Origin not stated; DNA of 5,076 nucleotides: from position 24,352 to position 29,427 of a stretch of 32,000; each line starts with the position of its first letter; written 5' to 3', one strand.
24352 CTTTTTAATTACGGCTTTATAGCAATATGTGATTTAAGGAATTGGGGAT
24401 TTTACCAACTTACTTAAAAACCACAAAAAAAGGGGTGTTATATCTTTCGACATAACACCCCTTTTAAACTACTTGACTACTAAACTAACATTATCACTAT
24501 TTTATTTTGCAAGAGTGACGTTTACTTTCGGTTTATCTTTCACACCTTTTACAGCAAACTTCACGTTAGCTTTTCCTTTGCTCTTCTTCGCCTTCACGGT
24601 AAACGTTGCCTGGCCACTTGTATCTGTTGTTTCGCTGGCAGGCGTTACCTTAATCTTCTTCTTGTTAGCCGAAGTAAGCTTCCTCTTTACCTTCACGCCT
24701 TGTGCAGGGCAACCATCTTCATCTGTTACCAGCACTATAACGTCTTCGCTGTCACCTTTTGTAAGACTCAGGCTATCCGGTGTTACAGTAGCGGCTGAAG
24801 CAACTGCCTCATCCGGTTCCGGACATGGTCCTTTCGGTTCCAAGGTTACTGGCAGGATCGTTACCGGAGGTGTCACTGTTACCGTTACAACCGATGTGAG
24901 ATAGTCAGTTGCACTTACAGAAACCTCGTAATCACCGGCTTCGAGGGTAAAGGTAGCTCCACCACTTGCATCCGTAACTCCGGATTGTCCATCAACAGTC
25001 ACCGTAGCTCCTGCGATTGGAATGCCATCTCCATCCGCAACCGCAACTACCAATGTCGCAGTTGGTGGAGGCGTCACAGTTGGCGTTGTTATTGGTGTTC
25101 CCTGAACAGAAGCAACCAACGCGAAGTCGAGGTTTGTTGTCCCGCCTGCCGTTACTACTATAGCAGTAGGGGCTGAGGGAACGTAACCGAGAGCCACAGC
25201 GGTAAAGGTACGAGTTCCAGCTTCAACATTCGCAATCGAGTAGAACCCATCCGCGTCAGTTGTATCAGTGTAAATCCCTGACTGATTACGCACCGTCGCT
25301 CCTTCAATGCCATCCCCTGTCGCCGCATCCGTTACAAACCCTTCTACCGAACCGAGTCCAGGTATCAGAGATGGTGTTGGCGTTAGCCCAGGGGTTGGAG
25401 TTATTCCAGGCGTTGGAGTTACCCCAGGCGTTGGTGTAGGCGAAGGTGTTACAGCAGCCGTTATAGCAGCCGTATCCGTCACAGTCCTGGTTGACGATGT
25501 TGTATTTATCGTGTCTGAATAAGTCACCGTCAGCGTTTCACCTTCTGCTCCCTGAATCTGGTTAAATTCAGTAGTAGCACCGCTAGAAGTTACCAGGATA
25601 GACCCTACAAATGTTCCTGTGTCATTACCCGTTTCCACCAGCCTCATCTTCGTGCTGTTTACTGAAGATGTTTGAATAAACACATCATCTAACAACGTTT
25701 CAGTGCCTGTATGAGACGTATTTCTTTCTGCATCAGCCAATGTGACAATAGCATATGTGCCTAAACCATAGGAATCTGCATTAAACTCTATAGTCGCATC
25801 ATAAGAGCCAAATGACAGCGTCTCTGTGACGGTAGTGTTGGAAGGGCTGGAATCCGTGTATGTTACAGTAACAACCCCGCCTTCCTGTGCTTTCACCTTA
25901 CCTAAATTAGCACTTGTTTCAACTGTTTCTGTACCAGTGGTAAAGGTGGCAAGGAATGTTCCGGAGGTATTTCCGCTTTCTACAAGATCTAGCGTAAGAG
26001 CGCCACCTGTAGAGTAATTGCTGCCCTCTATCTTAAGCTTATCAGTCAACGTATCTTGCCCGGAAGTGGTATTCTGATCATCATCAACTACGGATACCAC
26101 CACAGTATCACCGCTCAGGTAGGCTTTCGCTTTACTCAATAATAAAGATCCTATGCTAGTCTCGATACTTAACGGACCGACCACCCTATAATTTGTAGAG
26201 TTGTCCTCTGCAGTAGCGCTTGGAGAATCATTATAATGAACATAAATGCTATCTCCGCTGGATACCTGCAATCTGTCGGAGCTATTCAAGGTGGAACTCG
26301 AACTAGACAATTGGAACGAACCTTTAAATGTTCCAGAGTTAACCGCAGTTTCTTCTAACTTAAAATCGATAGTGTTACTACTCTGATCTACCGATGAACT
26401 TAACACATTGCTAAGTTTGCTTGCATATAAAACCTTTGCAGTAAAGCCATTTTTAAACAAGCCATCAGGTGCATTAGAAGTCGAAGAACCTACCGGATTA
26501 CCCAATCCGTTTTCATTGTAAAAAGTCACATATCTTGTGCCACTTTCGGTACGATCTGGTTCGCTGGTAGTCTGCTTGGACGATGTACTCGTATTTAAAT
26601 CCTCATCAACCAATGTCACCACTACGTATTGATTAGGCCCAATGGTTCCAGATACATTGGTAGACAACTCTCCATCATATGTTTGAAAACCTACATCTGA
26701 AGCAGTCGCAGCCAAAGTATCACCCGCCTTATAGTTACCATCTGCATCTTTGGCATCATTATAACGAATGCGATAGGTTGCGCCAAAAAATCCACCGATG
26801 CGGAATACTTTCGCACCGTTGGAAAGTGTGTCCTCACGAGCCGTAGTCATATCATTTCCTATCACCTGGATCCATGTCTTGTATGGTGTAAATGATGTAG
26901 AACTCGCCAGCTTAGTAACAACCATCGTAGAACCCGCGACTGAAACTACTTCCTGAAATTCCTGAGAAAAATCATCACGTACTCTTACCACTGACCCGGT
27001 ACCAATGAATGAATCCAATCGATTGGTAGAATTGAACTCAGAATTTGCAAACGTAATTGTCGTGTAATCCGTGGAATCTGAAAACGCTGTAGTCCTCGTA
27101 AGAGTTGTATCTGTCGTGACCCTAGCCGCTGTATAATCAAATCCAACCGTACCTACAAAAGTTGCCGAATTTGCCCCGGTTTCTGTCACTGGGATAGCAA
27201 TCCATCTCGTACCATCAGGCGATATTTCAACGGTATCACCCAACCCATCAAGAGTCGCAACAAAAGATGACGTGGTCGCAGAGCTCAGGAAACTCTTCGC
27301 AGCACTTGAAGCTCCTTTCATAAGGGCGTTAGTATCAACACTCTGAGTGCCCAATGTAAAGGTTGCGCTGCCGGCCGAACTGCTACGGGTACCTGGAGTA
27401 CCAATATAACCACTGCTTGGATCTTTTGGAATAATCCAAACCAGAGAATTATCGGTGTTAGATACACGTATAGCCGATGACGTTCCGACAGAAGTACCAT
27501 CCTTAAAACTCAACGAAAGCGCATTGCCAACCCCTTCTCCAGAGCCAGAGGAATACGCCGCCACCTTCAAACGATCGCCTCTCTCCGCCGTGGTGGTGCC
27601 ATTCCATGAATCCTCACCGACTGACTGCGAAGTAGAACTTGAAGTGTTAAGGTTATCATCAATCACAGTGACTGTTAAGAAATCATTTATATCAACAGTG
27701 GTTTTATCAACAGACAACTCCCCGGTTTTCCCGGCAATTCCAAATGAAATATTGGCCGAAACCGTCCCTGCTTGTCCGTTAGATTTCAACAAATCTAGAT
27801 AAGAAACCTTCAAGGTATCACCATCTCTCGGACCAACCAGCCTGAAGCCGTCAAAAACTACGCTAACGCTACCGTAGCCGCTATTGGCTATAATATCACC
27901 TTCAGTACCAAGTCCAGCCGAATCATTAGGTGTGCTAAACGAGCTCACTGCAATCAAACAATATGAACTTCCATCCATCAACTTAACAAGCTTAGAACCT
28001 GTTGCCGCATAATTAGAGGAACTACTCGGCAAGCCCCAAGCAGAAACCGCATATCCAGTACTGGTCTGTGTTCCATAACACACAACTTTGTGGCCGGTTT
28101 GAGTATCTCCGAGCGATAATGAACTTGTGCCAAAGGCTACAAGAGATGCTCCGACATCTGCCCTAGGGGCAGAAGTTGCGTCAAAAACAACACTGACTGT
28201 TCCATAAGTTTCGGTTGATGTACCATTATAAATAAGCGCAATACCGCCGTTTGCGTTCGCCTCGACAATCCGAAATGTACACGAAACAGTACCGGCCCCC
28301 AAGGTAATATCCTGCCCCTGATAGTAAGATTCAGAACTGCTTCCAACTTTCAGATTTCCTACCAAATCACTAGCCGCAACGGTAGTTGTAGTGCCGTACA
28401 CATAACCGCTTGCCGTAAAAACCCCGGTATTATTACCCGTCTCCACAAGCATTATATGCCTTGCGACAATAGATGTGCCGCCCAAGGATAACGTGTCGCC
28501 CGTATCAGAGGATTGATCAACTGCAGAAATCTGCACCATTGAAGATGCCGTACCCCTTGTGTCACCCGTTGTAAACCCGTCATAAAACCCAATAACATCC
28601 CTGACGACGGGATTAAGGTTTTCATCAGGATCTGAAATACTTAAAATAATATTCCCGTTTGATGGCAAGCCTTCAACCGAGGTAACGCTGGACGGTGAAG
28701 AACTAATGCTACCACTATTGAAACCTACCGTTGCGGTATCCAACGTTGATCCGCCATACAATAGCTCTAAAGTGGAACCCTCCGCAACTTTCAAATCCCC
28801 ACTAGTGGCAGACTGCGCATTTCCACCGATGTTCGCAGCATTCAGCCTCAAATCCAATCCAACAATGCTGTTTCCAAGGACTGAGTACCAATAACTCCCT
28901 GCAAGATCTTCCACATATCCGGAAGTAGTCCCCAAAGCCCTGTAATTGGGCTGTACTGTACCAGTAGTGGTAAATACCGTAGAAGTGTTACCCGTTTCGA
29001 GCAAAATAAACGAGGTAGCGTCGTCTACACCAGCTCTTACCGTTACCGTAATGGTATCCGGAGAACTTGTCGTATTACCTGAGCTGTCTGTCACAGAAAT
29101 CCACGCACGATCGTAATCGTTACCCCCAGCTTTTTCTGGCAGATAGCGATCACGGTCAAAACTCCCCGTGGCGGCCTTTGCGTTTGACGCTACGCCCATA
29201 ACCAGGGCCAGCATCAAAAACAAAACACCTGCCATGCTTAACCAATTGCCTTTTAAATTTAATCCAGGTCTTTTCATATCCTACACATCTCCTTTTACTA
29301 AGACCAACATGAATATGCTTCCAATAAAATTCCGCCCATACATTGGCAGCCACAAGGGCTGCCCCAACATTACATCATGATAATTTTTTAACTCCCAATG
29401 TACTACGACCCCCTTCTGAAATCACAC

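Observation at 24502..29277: Giant S-layer-like gene with a six-fold repeated three-motif module and a modular C-terminus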

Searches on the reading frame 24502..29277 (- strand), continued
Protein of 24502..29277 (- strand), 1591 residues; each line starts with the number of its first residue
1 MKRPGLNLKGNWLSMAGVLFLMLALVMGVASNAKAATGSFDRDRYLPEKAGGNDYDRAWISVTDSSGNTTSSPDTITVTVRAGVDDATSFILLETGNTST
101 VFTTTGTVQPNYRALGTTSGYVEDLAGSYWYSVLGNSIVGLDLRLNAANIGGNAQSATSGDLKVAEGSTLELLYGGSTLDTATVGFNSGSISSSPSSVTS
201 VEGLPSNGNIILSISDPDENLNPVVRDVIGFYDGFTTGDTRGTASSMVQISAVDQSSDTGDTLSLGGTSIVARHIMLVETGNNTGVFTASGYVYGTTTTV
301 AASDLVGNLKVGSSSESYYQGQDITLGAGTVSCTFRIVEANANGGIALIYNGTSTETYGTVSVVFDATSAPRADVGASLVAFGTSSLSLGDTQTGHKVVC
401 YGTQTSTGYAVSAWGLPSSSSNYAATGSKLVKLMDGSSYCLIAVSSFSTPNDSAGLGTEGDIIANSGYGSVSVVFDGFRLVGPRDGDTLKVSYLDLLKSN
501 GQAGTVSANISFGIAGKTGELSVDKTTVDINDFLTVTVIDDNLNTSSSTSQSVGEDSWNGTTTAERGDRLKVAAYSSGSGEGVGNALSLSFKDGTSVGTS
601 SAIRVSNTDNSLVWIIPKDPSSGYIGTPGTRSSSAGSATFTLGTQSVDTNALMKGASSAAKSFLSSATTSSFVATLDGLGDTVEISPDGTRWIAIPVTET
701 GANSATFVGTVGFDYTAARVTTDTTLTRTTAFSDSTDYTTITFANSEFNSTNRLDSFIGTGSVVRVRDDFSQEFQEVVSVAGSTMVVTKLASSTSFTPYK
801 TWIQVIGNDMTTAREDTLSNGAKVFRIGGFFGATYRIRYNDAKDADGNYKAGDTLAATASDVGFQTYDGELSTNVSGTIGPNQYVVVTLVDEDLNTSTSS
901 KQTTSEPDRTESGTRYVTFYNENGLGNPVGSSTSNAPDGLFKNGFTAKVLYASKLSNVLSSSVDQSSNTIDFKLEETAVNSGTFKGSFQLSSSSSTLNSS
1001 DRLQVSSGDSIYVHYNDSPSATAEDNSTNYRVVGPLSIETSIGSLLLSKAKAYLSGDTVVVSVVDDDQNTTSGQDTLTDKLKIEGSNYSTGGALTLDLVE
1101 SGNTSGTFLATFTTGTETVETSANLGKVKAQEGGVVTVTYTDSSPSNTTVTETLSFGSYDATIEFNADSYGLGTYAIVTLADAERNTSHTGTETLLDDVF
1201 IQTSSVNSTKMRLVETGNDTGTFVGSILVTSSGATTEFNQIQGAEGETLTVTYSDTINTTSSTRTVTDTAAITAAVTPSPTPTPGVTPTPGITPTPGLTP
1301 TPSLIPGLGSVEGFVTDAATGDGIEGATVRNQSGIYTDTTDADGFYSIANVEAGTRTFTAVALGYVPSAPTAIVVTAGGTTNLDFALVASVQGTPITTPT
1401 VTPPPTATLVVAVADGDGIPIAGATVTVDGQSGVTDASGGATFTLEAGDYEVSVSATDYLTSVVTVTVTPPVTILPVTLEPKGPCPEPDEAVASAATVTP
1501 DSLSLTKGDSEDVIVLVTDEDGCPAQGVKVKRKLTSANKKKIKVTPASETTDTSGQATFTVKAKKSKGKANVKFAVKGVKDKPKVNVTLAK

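Call 79: search_protein_families(library=pfam, proteins=[P0042, P0041], max_evalue=0.001)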
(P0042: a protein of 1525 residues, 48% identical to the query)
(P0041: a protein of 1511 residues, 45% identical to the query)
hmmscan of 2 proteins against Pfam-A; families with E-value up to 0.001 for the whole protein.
P0042 (1525 aa): 4 families
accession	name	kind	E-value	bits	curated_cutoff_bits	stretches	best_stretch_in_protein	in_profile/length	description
PF13620.12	CarboxypepD_reg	-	4.1e-21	75.6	32.3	2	1327-1401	2-76/82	Carboxypeptidase regulatory-like domain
PF13715.12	CarbopepD_reg_2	-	7e-14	52.1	32.2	2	1328-1399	2-69/88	CarboxypepD_reg-like domain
PF09430.16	EMC7_beta-sandw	-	2.7e-05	24.8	26.6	0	1230-1285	7-60/122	ER membrane protein complex subunit 7, beta-sandwich domain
PF02369.22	Big_1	-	0.00011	22.7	34.9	1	1447-1512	19-82/93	Bacterial Ig-like domain (group 1)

P0041 (1511 aa): 3 families
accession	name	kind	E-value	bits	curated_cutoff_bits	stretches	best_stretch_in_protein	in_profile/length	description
PF13620.12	CarboxypepD_reg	-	3.7e-19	69.3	32.3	2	1212-1286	2-76/82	Carboxypeptidase regulatory-like domain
PF13715.12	CarbopepD_reg_2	-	3.7e-13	49.7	32.2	2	1322-1391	2-67/88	CarboxypepD_reg-like domain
PF09430.16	EMC7_beta-sandw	-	6.9e-05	23.5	26.6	0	1225-1284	7-65/122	ER membrane protein complex subunit 7, beta-sandwich domain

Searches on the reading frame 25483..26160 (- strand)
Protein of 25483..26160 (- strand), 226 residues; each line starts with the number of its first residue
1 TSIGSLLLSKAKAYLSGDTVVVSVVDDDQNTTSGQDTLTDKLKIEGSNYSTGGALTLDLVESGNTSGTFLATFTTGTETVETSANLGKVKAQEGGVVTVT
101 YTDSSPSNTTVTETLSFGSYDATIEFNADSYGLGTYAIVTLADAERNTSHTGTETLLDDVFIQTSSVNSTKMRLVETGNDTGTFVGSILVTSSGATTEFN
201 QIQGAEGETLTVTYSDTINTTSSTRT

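Call 28: predict_structure(alignment_id=A2)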
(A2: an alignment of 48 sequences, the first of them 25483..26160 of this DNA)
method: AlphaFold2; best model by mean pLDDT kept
length: 226 residues; sequences in the alignment: 48
mean_pLDDT: 92.5   pTM: 0.81
mean pLDDT of the five models: 92.5, 92.4, 92.2, 91.9, 91.7
residues with pLDDT >= 90: 178; 70-90: 46; 50-70: 2; < 50: 0
segments of 3 or more residues with pLDDT < 50: none
pLDDT, mean of each block of 10 residues (from residue 1): 85 92 91 89 96 95 91 95 92 96 88 95 96 97 90 91 93 94 96 94 95 90 84
secondary structure, 60 per line:
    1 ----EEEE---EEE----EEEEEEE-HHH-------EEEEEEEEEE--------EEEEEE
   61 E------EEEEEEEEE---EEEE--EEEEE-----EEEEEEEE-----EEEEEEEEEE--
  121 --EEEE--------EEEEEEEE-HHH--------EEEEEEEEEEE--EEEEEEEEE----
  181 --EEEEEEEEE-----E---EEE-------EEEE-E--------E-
elements in order: E5-8 E12-14 E19-25 E37-46 E55-61 E68-76 E80-83 E86-90 E96-103 E109-118 E123-126 E135-142 E155-165 E168-176 E183-191 E201-203 E211-214

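Call 31: fold_search(model_id=the predicted structure, library=pdb)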
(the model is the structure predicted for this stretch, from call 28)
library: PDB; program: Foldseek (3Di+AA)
matches with E <= 10: 1296; with E <= 0.001: 6
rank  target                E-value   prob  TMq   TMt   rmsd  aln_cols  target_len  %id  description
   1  8c8k_A                2.6e-12  1.00  0.71  0.65   4.3       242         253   19  In vitro structure of the Nitrosopumilus maritimus S-layer - Six-fold symmetry (C6) (released 2024-04-10)
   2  8c8m_A                2.8e-11  1.00  0.70  0.12   4.3       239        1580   19  In vitro structure of the Nitrosopumilus maritimus S-layer - Composite map between two and six-fold symmetrised (released 2024-04-10)
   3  8c8l_A                1.3e-08  1.00  0.45  0.11  10.5       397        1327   12  In vitro structure of the Nitrosopumilus maritimus S-layer - Two-fold symmetry (C2) (released 2024-04-10)
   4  8c8o_A                7.1e-08  1.00  0.42  0.13   9.2       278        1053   15  In situ structure of the Nitrosopumilus maritimus S-layer - Six-fold symmetry (C6) (released 2024-04-17)
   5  8c8r_A                7.1e-08  1.00  0.42  0.10   9.2       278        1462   15  In situ structure of the Nitrosopumilus maritimus S-layer - Composite map between C2 and C6 (released 2024-04-17)
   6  9au7_C                7.8e-04  0.91  0.25  0.21  19.1       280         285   10  Human Retriever VPS35L/VPS29/VPS26C complex bound to SNX17 peptide (Composite Map) (released 2024-10-30)
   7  5n40                  1.9e-03  0.98  0.28  0.19  12.5       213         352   14  Structure of Yersinia pseudotuberculosis adhesin InvE (released 2017-04-12)
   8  4e9l                  2.1e-03  0.96  0.25  0.19  10.1       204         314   17  FdeC, a Novel Broadly Conserved Escherichia coli Adhesin Eliciting Protection against Urinary Tract Infections (released 2012-04-25)
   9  3lha_A                3.3e-03  0.57  0.20  0.18  19.9       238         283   13  Crystal structure of mouse VPS26B(R240S/G241A/E242S) in spacegroup P41 21 2 (released 2010-02-02)
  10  6xi1_BBB              3.5e-03  0.75  0.23  0.14  14.6       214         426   13  Crystal structure of tetra-tandem repeat in extending RTX adhesin from Aeromonas hydrophila (released 2020-10-14)
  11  6xi1_AAA              4.1e-03  0.75  0.23  0.15  14.7       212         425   13  Crystal structure of tetra-tandem repeat in extending RTX adhesin from Aeromonas hydrophila (released 2020-10-14)
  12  8bqu_A                6.9e-03  0.72  0.24  0.19  43.5       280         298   10  Molecular basis of ZP3/ZP1 heteropolymerization: crystal structure of a native vertebrate egg coat filament (released 2024-03-13)
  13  4kkq_B                9.6e-03  0.75  0.25  0.24  17.9       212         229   11  Crystal structure of Vibrio cholerae RbmA (crystal form 1) (released 2013-05-22)
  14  8syn_C                9.6e-03  0.54  0.26  0.22  17.9       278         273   10  Human VPS35L/VPS29/VPS26C Complex (released 2023-11-01)
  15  3lh8_A                9.6e-03  0.35  0.21  0.18  18.9       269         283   13  Crystal structure of mouse VPS26B in spacegroup P41 21 2 (released 2010-02-02)
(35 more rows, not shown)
